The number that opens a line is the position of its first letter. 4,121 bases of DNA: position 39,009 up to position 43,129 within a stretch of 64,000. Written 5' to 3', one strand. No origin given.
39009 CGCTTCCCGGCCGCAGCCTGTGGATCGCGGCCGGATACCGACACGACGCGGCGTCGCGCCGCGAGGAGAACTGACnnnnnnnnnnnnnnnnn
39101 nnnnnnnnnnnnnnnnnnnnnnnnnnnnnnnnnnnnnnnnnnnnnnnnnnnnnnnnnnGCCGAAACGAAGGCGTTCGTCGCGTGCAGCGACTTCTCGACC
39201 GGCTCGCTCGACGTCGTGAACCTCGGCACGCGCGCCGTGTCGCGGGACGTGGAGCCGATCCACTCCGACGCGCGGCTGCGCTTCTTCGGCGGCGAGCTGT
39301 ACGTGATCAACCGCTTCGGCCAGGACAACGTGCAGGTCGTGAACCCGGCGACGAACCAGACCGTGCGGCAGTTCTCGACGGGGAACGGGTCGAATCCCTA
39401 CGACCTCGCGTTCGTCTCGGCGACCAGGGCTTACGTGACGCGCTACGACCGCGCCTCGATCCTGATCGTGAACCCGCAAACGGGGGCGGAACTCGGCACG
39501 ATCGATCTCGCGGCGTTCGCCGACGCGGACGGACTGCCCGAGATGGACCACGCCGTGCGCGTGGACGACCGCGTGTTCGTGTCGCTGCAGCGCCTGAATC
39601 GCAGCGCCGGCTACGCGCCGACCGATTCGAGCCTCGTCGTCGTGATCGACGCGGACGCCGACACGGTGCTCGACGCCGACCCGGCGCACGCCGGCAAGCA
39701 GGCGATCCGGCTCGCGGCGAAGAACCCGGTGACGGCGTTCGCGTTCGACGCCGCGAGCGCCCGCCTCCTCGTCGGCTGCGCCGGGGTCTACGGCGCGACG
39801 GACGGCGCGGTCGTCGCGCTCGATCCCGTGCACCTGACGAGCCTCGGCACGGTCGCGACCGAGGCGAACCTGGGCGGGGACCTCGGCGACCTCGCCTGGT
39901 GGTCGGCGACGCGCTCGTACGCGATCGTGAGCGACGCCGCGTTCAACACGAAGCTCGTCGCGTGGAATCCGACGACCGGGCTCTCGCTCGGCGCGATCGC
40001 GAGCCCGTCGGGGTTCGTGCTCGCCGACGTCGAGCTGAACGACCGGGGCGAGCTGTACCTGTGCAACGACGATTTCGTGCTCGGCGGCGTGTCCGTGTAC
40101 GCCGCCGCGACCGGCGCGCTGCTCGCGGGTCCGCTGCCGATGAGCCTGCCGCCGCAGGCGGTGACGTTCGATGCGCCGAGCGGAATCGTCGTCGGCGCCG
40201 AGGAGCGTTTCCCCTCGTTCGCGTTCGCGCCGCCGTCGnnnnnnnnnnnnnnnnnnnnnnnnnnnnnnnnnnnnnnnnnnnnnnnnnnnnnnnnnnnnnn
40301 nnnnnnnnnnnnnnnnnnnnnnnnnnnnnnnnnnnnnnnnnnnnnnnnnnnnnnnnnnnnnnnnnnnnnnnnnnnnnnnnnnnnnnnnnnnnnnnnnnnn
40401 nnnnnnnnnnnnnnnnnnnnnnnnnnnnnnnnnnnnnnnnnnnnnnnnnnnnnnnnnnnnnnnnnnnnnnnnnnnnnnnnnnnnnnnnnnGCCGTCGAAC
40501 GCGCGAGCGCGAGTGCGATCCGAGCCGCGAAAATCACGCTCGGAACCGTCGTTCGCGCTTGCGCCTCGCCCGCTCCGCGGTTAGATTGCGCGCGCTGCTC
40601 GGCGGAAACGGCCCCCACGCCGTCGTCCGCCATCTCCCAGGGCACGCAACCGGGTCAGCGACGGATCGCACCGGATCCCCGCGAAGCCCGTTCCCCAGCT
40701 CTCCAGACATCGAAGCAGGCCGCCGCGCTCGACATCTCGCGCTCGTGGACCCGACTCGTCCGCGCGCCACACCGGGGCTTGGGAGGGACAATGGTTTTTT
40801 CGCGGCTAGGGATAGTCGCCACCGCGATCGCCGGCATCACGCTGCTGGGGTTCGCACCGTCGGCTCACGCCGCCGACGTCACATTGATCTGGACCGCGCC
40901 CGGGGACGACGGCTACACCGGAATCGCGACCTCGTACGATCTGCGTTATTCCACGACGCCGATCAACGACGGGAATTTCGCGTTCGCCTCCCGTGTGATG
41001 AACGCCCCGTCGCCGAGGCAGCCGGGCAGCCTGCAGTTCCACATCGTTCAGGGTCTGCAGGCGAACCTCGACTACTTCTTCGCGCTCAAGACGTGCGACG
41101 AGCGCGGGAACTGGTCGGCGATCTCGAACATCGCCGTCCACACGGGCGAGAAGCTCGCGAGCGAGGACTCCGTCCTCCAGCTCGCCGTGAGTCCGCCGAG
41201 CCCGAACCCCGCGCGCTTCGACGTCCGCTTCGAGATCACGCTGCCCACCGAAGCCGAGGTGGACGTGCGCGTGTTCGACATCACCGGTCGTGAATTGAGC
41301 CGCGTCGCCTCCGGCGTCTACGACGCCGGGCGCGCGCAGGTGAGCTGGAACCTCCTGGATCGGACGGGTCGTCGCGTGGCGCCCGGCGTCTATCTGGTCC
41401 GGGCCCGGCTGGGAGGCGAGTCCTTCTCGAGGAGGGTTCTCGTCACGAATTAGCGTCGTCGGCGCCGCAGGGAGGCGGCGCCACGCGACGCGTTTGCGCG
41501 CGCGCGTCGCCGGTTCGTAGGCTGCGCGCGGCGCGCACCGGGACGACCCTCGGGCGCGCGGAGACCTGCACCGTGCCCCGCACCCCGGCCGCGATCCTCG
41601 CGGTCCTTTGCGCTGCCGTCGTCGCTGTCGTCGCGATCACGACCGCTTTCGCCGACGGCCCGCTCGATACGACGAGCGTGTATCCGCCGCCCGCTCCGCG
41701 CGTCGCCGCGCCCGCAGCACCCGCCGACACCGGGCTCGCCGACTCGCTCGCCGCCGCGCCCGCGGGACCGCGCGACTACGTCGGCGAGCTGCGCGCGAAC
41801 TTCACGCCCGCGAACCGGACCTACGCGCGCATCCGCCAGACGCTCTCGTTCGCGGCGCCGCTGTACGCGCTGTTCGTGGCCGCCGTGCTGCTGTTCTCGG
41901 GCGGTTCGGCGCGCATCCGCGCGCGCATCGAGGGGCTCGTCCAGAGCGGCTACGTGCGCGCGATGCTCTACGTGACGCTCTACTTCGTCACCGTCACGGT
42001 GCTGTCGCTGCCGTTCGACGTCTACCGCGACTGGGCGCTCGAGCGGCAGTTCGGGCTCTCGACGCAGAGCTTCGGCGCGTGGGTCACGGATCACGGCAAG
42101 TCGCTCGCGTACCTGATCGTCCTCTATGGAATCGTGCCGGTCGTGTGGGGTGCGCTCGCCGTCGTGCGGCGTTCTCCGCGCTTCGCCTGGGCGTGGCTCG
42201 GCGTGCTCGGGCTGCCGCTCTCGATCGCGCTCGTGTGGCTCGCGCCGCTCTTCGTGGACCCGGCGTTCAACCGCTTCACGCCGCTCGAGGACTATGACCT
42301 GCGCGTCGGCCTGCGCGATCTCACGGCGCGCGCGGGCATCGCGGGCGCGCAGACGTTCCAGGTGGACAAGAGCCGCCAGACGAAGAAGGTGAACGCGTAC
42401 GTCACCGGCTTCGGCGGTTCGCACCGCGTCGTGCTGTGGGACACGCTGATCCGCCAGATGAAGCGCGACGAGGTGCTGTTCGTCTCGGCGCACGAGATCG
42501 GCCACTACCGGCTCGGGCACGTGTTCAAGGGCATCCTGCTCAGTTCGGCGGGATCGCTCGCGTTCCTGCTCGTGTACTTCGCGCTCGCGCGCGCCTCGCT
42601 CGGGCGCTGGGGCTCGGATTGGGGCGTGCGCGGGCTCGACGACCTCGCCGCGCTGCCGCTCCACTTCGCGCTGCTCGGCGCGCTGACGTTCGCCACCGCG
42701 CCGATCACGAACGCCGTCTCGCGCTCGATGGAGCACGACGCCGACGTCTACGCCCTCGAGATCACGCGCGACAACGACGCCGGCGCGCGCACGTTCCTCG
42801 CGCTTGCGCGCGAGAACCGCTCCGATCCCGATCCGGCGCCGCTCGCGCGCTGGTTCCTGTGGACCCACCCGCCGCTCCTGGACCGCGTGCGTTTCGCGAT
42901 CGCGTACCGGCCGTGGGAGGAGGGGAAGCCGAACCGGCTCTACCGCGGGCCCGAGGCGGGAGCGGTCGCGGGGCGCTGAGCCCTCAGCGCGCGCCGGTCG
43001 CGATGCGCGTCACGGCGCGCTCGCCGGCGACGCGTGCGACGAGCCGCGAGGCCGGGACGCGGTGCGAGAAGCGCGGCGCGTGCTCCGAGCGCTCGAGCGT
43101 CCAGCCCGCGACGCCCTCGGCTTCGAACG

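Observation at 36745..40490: Cobalamin riboswitch with terminator controlling a TonB receptor and a secreted beta-propeller protein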

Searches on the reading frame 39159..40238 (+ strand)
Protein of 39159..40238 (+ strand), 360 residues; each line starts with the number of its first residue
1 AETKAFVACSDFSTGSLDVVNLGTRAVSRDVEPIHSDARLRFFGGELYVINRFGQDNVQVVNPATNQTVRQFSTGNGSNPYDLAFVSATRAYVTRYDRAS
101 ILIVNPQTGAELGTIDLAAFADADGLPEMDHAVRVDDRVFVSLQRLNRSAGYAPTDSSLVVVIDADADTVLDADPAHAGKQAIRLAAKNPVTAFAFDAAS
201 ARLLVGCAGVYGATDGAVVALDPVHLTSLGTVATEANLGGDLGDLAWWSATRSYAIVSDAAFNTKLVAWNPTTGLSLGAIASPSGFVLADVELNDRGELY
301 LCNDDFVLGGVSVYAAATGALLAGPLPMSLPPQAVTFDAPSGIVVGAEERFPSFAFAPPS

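Call 28: search_protein_families(library=pfam, proteins=[window:39165-40238:+], max_evalue=10)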
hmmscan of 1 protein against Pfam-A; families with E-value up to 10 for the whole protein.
window:39165-40238:+ (358 aa): 1 family
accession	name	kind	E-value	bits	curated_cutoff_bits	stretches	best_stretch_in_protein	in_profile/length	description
PF21959.2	DUF6923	-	0.051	13.8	27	1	43-108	98-163/234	Repeat of unknown function (DUF6923)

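Call 76: search_protein_representatives(protein=window:39159-40238:+)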
Query: 360 residues. Proteins with E-value up to 0.001 (for the whole library): 2172; up to 1e-10: 1365; up to 1e-30: 288. The best 150 are listed.
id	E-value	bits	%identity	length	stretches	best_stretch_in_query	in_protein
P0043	6.2e-117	407.2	55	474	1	1-360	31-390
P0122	7.5e-113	393.7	54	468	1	1-343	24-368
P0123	4.2e-111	388.0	55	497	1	1-348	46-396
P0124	1.6e-104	366.3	51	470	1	3-359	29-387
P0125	1.1e-97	343.9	51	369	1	4-337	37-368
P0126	1.4e-95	336.9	55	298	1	40-337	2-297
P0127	3.2e-94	332.5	40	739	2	4-336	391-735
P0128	3.0e-85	303.0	48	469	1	5-343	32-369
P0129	1.4e-82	294.3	46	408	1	8-334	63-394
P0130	3.4e-81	289.7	48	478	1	3-341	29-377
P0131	9.4e-80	284.9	42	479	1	5-341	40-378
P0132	1.1e-79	284.7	47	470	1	2-342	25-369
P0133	2.3e-79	283.6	46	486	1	1-346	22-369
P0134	1.3e-77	277.9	49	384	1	28-325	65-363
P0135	1.2e-74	268.1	43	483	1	3-337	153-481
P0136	1.5e-73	264.5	42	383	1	5-337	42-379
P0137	3.0e-71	256.9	45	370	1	3-337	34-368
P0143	8.4e-67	242.3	45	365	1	2-339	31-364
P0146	1.0e-65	238.8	42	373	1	5-334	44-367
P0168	4.9e-59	216.8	40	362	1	4-337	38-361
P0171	2.4e-58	214.5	40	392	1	6-338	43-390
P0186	1.8e-54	201.8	41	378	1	6-333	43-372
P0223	3.4e-48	181.1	36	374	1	4-337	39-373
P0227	1.1e-47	179.5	35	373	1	4-337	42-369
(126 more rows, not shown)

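Call 79: list_cluster_members(proteins=[P0125, P0136, P0137, P0143, P0146, P0168, P0171, P0186, P0223, P0227])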
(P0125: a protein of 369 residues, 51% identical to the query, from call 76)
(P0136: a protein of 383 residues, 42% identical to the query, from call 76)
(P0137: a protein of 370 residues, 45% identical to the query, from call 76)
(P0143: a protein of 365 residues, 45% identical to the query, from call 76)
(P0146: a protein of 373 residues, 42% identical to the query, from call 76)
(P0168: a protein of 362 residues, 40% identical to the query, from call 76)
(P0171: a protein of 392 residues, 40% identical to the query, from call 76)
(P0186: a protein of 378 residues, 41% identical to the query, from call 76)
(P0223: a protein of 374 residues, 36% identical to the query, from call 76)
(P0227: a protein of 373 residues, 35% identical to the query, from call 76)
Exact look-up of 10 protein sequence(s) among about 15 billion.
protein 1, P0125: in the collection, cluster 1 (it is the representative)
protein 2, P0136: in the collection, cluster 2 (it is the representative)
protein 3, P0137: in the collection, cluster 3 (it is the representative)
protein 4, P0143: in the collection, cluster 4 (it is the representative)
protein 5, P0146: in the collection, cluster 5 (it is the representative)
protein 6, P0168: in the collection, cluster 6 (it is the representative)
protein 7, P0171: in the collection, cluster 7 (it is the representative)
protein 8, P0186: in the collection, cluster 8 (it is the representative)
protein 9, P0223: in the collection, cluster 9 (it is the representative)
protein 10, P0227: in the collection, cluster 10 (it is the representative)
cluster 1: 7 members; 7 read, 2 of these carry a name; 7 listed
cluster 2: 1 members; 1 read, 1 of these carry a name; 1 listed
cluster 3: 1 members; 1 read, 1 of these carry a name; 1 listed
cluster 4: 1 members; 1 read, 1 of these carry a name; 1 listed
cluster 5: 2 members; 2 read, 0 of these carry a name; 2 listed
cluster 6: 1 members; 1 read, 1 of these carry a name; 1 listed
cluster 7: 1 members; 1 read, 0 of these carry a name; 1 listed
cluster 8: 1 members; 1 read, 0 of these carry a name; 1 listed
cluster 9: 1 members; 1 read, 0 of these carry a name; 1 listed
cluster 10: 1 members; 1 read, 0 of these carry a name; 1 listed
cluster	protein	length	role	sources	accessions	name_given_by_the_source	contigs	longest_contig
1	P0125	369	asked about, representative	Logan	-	-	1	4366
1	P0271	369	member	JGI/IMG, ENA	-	hypothetical protein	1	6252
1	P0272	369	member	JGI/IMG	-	DNA-binding beta-propeller fold protein YncE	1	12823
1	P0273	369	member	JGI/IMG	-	-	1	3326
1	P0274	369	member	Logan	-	-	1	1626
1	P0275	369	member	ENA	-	-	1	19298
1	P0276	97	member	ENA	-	-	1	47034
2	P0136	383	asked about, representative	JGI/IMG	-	DNA-binding beta-propeller fold protein YncE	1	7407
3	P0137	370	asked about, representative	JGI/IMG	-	DNA-binding beta-propeller fold protein YncE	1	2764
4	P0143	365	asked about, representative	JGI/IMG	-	outer membrane protein assembly factor BamB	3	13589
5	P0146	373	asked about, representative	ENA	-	-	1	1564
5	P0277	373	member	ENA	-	-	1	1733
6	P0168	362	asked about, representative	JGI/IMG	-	hypothetical protein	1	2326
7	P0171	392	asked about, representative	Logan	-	-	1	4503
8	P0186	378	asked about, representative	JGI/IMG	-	-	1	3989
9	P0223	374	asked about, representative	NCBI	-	-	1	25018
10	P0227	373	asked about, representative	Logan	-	-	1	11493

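Call 80: find_encoding_contigs(protein=P0223, flank=5000, max_places=2)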
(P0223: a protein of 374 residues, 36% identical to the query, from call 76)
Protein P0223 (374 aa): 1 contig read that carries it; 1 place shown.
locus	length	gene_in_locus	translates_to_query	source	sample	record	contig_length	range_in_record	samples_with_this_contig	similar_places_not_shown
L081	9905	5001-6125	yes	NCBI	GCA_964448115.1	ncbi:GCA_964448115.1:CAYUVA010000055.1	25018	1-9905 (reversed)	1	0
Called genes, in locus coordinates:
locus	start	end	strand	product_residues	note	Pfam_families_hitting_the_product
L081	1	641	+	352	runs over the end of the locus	PF04613:LpxD, PF25084:LbH_EIF2B (weak), PF25087:GMPPB_C (faint), PF00132:Hexapep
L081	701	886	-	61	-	-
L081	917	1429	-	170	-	-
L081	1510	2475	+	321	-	PF01408:GFO_IDH_MocA, PF22725:GFO_IDH_MocA_C3 (weak), PF02894:GFO_IDH_MocA_C (weak)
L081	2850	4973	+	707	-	PF07715:Plug, PF00593:TonB_dep_Rec_b-barrel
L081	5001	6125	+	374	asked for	-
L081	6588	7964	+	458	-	PF00202:Aminotran_3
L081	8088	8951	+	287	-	PF05448:AXE1 (weak), PF01738:DLH (faint), PF02129:Peptidase_S15, PF12740:PETase (weak), PF00561:Abhydrolase_1, PF12146:Hydrolase_4, PF12697:Abhydrolase_6, PF00326:Peptidase_S9 (faint)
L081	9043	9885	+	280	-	-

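Call 81: find_encoding_contigs(protein=P0143, flank=5000, max_places=2)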
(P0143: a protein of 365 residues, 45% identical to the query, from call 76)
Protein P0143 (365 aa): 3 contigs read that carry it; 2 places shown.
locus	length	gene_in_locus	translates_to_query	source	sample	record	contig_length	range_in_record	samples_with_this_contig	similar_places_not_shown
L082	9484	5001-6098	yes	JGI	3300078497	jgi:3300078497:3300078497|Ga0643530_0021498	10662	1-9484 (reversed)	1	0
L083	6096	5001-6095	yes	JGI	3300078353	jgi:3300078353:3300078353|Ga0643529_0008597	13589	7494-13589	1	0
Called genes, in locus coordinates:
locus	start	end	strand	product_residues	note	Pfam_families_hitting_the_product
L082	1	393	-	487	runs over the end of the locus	PF01926:MMR_HSR1 (faint), PF00350:Dynamin_N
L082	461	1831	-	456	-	PF04107:GCS2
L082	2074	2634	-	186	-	PF00857:Isochorismatase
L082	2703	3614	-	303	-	PF14559:TPR_19 (faint), PF07719:TPR_2 (faint), PF13424:TPR_12 (faint), PF13428:TPR_14 (faint), PF00515:TPR_1 (faint), PF13181:TPR_8 (faint)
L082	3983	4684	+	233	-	PF01738:DLH, PF12697:Abhydrolase_6 (faint), PF00561:Abhydrolase_1 (faint), PF02230:Abhydrolase_2, PF12695:Abhydrolase_5, PF08840:BAAT_C (weak), PF12146:Hydrolase_4 (weak), PF00326:Peptidase_S9 (weak), +1 more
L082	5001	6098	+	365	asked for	PF13360:PQQ_2 (faint)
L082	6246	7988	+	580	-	PF13667:ThiC-associated, PF01964:ThiC_Rad_SAM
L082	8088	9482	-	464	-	?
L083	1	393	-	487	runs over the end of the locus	PF01926:MMR_HSR1 (faint), PF00350:Dynamin_N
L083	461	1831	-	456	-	PF04107:GCS2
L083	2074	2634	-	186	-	PF00857:Isochorismatase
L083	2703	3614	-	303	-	PF14559:TPR_19 (faint), PF07719:TPR_2 (faint), PF13424:TPR_12 (faint), PF13428:TPR_14 (faint), PF00515:TPR_1 (faint), PF13181:TPR_8 (faint)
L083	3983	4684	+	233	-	PF01738:DLH, PF12697:Abhydrolase_6 (faint), PF00561:Abhydrolase_1 (faint), PF02230:Abhydrolase_2, PF12695:Abhydrolase_5, PF08840:BAAT_C (weak), PF12146:Hydrolase_4 (weak), PF00326:Peptidase_S9 (weak), +1 more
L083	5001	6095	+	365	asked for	PF13360:PQQ_2 (faint)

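Call 83: find_encoding_contigs(protein=P0136, flank=4000, max_places=1)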
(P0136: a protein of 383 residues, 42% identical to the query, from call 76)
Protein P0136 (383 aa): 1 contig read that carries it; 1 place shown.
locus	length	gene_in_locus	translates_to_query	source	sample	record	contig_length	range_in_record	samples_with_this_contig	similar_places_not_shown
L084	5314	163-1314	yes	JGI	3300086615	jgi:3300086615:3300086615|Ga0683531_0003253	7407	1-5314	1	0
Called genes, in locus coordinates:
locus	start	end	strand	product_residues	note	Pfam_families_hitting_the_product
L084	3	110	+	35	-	?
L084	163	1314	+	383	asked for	-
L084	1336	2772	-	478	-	PF00672:HAMP (weak), PF26769:HAMP_PhoQ, PF00512:HisKA, PF02518:HATPase_c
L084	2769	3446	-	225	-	PF00072:Response_reg, PF00486:Trans_reg_C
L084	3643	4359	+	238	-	-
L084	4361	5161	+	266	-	-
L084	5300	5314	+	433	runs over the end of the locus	PF02321:OEP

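Call 84: find_encoding_contigs(protein=P0227, flank=4000, max_places=1)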
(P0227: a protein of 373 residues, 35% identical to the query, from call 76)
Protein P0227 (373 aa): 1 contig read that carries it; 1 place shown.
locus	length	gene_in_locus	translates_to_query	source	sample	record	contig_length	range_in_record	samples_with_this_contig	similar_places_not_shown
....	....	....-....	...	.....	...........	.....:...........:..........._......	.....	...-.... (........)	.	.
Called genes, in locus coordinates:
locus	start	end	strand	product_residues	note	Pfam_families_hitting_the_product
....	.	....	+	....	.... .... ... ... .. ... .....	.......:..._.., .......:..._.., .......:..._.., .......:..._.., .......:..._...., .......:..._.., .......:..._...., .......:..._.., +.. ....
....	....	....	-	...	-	-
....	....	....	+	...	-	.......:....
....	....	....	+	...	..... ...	-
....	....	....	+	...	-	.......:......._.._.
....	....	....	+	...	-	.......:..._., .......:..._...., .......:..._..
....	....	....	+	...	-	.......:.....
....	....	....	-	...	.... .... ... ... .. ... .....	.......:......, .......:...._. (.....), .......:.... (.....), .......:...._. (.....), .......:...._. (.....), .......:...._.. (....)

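Call 85: find_encoding_contigs(protein=P0171, flank=4000, max_places=1)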
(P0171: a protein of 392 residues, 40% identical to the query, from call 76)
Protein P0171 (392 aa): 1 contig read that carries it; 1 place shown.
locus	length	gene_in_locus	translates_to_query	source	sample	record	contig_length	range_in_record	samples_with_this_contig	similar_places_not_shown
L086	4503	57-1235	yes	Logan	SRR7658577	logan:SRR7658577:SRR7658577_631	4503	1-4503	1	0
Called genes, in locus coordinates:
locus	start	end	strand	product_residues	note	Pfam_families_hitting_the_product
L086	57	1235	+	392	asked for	-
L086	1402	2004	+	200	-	PF14518:Haem_oxygenas_2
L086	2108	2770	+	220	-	PF00156:Pribosyltran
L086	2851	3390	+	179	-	-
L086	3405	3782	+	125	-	-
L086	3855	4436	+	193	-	PF09990:DUF2231 (weak)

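Call 86: find_encoding_contigs(protein=P0186, flank=4000, max_places=1)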
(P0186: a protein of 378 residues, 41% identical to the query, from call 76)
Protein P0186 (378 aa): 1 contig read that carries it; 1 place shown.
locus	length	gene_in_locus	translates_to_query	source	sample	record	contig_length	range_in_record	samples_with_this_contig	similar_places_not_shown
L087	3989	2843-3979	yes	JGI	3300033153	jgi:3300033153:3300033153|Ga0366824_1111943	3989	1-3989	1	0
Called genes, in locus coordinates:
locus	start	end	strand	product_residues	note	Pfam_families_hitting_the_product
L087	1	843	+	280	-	?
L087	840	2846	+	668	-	PF07715:Plug, PF00593:TonB_dep_Rec_b-barrel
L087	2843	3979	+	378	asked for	-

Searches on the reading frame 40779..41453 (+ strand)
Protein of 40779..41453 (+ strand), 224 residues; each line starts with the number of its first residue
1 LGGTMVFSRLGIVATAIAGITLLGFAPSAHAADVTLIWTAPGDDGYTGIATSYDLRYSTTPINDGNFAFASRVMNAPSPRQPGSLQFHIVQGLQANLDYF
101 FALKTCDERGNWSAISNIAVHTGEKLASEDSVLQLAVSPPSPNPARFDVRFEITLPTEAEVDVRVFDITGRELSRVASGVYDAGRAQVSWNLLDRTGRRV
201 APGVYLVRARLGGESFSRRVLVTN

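Call 8: search_protein_families(library=pfam, proteins=[window:40779-41453:+], max_evalue=0.01)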
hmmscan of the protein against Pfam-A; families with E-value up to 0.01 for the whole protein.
window:40779-41453:+ (224 aa): 2 families
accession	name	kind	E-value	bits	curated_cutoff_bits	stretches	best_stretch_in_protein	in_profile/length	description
PF13860.13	FlgD_ig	-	3.7e-06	27.3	27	1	149-209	12-73/79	FlgD Ig-like domain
PF00041.27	fn3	-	0.0053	17.4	25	0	33-115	15-80/84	Fibronectin type III domain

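Call 9: search_protein_families(library=ncbifam, proteins=[window:40779-41453:+], max_evalue=0.01)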
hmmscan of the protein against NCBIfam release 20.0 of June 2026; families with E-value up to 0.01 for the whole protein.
window:40779-41453:+ (224 aa): 4 families
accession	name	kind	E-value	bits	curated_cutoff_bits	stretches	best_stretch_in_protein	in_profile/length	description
NF033707.1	T9SS_sortase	equivalog_domain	8e-08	30.4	420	1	128-212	989-1078/1095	type IX secretion system sortase PorU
TIGR04183.1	Por_Secre_tail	domain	1.5e-07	31.3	23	1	142-222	3-71/72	T9SS type A sorting domain-containing protein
NF005176.1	PRK06655.1-1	equivalog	4.1e-05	23.6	230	1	157-210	95-148/197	flagellar hook assembly protein FlgD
NF052228.1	T9SS_PorZ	equivalog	0.00086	17.8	260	1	142-208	677-739/757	type IX secretion system anionic LPS delivery protein PorZ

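Call 91: search_solved_structures(query=window:40791-41450:+, max_evalue=1)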
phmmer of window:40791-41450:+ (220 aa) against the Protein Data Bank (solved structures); distinct sequences matched with E-value up to 1: 6.
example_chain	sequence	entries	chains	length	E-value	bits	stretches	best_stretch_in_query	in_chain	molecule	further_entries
3osv_A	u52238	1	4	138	0.021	17.6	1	147-207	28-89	Flagellar basal-body rod modification protein FlgD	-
6za2_A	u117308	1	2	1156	0.047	16.4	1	134-207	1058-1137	Por secretion system protein porU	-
1k85_A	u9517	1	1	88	0.11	15.2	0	86-114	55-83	CHITINASE A1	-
5m11_A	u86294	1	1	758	0.19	14.5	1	137-204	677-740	Immunoreactive 84kD antigen PG93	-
8d7h_A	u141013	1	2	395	0.45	13.3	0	117-172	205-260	Cytokine receptor-like factor 1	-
6ovn_B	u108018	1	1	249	0.94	12.2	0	17-71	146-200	Beta chain Clone 2 TCR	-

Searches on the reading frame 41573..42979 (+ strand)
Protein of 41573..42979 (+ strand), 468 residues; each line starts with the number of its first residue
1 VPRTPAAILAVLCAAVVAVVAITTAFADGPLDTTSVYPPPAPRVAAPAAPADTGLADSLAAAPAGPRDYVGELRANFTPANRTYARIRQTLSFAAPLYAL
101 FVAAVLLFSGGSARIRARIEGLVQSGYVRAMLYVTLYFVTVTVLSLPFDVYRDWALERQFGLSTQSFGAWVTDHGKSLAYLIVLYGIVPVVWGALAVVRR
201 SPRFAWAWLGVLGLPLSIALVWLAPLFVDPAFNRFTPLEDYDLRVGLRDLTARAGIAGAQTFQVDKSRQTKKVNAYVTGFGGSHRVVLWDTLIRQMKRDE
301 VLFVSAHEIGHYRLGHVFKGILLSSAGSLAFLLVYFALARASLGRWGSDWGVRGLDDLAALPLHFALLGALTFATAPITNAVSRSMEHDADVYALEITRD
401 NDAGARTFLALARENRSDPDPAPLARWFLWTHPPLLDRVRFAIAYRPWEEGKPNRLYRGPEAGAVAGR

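Call 8: search_protein_families(library=pfam, proteins=[window:41573-42979:+], max_evalue=0.01)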
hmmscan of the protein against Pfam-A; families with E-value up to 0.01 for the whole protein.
window:41573-42979:+ (468 aa): 2 families
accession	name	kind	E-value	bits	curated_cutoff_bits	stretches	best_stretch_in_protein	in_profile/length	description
PF01435.24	Peptidase_M48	-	3.8e-29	102.3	20.3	1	239-441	3-181/186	Peptidase family M48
PF16491.10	Peptidase_M48_N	-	1.2e-23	84.4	27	1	81-234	27-179/179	CAAX prenyl protease N-terminal, five membrane helices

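Call 9: search_protein_families(library=ncbifam, proteins=[window:41573-42979:+], max_evalue=0.01)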
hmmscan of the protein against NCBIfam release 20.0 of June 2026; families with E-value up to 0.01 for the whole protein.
window:41573-42979:+ (468 aa): 9 families
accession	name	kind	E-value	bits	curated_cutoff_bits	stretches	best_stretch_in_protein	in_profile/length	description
NF002839.0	PRK03072.1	equivalog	3.2e-06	26.5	412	1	269-407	96-228/291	zinc metalloprotease HtpX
NF052399.1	M48_lipo_LoiP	exception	4.2e-05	23.1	365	1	266-325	90-146/247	metalloprotease LoiP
NF002775.0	PRK02870.1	equivalog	4.2e-05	23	285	1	270-415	141-282/338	zinc metalloprotease HtpX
NF003425.0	PRK04897.1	equivalog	6.8e-05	22.2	355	1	271-409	106-248/298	zinc metalloprotease HtpX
NF002826.0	PRK03001.1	equivalog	9.5e-05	21.7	369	1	248-411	75-226/285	zinc metalloprotease HtpX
NF002363.0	PRK01345.1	equivalog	0.00038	19.7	422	1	247-408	73-223/318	zinc metalloprotease HtpX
NF002669.0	PRK02391.1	equivalog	0.00046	19.4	341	1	270-401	102-229/298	zinc metalloprotease HtpX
NF002322.0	PRK01265.1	equivalog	0.00082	18.9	275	1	284-394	123-229/325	zinc metalloprotease HtpX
NF003965.0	PRK05457.1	equivalog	0.0018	17.7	245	1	269-318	101-151/285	protease HtpX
